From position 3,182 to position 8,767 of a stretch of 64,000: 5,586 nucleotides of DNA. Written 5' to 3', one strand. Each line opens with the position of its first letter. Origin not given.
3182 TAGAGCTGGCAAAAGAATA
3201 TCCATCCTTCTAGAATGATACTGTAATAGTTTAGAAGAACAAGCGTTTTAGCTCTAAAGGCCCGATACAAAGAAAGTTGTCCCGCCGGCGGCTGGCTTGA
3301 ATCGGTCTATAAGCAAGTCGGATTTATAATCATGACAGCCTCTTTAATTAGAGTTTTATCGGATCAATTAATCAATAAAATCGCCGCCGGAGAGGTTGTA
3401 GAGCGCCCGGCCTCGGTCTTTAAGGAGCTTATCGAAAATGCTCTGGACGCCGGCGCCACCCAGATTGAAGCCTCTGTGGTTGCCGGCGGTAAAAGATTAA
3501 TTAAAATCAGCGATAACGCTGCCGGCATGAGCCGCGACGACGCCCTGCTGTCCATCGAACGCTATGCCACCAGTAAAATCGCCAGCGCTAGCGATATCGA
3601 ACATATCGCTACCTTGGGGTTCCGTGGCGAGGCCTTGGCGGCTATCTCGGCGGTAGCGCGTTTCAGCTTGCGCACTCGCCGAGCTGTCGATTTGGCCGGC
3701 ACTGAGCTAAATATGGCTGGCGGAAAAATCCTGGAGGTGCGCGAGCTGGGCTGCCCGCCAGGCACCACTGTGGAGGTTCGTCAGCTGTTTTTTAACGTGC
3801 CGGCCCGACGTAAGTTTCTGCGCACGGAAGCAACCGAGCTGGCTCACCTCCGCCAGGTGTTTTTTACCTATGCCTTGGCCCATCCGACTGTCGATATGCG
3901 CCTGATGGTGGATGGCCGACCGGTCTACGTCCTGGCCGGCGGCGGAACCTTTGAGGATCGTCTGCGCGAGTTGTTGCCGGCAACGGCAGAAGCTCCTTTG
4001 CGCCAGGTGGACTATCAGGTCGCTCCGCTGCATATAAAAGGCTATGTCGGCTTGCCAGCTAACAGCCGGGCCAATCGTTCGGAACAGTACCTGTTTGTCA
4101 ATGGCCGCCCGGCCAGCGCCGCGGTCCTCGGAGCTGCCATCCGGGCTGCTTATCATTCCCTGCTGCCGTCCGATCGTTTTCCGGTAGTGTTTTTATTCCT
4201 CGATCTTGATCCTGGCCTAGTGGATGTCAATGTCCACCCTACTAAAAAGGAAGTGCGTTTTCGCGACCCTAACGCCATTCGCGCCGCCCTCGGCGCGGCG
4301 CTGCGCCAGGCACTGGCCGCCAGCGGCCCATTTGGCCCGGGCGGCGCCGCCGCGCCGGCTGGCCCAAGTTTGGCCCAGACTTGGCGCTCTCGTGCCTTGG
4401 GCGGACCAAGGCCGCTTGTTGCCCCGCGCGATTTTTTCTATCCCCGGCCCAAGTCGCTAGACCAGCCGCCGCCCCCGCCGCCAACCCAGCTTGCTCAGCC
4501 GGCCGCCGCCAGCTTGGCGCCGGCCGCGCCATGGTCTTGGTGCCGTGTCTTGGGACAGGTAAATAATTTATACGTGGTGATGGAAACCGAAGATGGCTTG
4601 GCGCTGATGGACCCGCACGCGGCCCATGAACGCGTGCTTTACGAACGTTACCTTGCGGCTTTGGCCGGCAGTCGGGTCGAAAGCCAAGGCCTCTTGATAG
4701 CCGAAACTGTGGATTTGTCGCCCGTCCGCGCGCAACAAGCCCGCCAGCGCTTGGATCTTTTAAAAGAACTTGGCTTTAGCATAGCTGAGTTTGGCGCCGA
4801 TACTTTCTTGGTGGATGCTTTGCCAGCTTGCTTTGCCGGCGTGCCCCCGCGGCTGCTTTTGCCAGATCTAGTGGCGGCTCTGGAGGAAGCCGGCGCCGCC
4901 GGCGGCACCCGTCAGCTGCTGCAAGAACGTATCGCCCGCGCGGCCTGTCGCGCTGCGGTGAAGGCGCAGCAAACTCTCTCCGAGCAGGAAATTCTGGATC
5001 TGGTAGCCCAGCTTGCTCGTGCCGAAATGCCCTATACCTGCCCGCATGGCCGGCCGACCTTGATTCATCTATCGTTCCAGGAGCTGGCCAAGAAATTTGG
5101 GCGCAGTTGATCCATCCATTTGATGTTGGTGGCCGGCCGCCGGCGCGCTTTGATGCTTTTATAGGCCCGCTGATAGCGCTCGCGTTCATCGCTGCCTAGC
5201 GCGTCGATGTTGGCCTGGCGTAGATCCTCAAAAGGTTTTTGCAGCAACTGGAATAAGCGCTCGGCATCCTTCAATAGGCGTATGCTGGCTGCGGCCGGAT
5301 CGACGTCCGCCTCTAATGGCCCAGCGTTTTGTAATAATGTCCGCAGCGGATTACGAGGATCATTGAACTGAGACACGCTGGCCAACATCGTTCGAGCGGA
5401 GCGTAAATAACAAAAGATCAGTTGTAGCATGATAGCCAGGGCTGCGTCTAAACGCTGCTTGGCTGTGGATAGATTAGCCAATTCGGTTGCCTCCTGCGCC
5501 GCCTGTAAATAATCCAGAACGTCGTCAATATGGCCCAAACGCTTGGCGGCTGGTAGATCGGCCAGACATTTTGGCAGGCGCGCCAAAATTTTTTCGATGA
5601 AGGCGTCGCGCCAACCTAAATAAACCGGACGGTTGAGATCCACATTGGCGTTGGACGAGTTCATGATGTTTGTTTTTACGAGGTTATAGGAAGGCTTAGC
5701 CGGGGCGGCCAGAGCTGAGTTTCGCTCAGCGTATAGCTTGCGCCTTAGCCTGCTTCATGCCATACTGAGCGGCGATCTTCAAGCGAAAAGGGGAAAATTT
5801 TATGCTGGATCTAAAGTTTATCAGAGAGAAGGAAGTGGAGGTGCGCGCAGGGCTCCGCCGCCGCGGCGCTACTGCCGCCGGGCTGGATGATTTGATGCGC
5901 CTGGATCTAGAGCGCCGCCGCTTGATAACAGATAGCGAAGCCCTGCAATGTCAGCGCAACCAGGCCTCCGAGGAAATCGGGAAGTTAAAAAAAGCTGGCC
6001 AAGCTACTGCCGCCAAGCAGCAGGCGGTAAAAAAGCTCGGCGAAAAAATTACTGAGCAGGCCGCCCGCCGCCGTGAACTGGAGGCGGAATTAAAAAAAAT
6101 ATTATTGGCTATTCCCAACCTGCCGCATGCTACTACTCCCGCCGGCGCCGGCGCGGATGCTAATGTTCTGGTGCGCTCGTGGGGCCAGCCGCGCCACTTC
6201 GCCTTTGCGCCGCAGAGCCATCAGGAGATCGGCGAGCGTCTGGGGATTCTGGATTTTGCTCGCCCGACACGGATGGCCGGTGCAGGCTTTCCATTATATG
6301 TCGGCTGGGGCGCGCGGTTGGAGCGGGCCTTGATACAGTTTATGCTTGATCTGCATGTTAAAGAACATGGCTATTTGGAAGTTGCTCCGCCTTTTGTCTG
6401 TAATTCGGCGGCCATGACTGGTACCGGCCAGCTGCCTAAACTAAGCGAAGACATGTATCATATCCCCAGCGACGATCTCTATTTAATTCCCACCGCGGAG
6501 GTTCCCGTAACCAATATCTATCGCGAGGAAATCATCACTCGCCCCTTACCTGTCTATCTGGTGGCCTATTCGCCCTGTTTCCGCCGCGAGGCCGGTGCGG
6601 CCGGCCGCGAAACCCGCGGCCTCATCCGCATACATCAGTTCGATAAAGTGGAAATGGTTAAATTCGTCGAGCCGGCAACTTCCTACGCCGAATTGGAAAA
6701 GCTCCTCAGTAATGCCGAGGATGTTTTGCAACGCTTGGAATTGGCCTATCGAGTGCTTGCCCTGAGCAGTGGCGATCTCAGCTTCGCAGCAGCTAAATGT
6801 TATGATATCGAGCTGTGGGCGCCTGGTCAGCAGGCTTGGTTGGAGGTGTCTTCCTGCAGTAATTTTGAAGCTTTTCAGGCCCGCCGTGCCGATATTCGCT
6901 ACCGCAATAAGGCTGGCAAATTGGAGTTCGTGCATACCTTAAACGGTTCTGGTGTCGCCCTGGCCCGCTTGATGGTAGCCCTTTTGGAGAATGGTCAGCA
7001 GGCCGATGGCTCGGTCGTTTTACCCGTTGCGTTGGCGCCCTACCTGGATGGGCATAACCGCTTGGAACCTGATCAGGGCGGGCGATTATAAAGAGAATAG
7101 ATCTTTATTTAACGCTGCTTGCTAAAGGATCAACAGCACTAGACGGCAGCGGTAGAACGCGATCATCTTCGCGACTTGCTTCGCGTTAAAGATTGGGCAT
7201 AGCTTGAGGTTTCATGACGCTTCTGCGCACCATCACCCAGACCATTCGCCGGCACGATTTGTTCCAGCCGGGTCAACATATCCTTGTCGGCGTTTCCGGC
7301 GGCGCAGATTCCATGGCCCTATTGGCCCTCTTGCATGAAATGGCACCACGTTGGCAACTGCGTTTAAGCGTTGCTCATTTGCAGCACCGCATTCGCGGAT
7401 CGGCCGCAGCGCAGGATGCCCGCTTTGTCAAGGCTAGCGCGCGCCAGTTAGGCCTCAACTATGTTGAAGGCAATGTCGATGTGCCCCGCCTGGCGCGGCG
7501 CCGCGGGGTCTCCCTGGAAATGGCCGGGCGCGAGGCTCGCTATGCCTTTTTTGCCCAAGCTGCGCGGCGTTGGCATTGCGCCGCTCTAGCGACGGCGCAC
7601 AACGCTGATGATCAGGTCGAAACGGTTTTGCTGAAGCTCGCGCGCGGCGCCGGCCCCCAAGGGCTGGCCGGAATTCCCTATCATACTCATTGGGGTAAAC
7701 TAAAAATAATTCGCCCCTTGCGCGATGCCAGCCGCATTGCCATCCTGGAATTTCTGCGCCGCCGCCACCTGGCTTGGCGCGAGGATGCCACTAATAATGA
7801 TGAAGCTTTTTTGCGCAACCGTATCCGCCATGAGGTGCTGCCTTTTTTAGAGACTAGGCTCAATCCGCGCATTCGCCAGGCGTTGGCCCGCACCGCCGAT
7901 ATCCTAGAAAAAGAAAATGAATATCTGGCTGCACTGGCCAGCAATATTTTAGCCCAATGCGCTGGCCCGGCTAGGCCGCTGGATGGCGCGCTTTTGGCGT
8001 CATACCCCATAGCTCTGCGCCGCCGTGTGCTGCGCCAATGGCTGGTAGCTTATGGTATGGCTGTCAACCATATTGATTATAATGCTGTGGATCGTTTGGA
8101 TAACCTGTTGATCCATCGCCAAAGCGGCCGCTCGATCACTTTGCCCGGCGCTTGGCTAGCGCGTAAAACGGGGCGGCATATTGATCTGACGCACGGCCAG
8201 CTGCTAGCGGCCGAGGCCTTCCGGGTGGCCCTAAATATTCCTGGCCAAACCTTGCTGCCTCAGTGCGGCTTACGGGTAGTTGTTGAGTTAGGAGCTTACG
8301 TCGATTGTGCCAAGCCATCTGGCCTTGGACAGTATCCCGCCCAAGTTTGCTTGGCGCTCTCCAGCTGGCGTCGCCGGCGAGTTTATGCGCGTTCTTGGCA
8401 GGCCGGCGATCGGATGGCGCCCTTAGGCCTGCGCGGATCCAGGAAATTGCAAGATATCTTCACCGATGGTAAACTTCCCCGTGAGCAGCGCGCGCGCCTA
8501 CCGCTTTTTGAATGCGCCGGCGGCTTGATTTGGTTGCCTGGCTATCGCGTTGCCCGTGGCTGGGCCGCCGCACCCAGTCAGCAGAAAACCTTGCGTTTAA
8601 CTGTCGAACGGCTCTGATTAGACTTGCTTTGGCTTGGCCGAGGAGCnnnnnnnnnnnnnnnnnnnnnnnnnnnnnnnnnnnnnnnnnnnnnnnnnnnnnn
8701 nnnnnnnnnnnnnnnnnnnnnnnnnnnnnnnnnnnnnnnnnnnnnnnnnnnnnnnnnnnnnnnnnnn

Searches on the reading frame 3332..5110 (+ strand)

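Call 6: search_protein_families(library=pfam, proteins=[window:3332-5110:+], max_evalue=0.01)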
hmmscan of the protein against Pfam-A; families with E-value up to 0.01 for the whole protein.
window:3332-5110:+ (592 aa): 4 families
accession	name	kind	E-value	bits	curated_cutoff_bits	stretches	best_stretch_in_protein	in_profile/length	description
PF08676.16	MutL_C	-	3.7e-34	117.9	25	1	407-549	1-142/142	MutL C terminal dimerisation domain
PF01119.25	DNA_mis_repair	-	4.5e-33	113.8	26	1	218-328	8-118/119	DNA mismatch repair protein, C-terminal domain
PF13589.12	HATPase_c_3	-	1.1e-07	32.4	25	1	27-117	4-94/137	Histidine kinase-, DNA gyrase B-, and HSP90-like ATPase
PF02518.31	HATPase_c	-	0.00024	22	26.4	1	24-85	4-64/111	Histidine kinase-, DNA gyrase B-, and HSP90-like ATPase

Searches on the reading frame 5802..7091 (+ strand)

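Call 6: search_protein_families(library=pfam, proteins=[window:5802-7091:+], max_evalue=0.01)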
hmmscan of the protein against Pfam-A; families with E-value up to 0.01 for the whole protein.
window:5802-7091:+ (429 aa): 2 families
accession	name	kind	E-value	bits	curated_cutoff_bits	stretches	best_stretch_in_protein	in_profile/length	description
PF00587.30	tRNA-synt_2b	-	1.8e-39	136.1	29.3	1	224-397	9-178/179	tRNA synthetase class II core domain (G, H, P, S and T)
PF02403.27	Seryl_tRNA_N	-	1.9e-26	92.8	28.2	1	1-108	1-108/108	Seryl-tRNA synthetase N-terminal domain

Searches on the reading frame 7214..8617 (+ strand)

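Call 6: search_protein_families(library=pfam, proteins=[window:7214-8617:+], max_evalue=0.01)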
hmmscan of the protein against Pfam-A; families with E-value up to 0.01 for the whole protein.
window:7214-8617:+ (467 aa): 3 families
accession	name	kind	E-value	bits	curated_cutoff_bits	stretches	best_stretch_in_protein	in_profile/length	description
PF01171.26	ATP_bind_3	-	1e-51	175.7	27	1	22-207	1-182/182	PP-loop family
PF11734.13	TilS_C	-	4.3e-17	61.7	22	1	392-458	3-69/74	TilS substrate C-terminal domain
PF09179.16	TilS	-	1e-05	26.2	21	1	259-321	4-65/67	TilS substrate binding domain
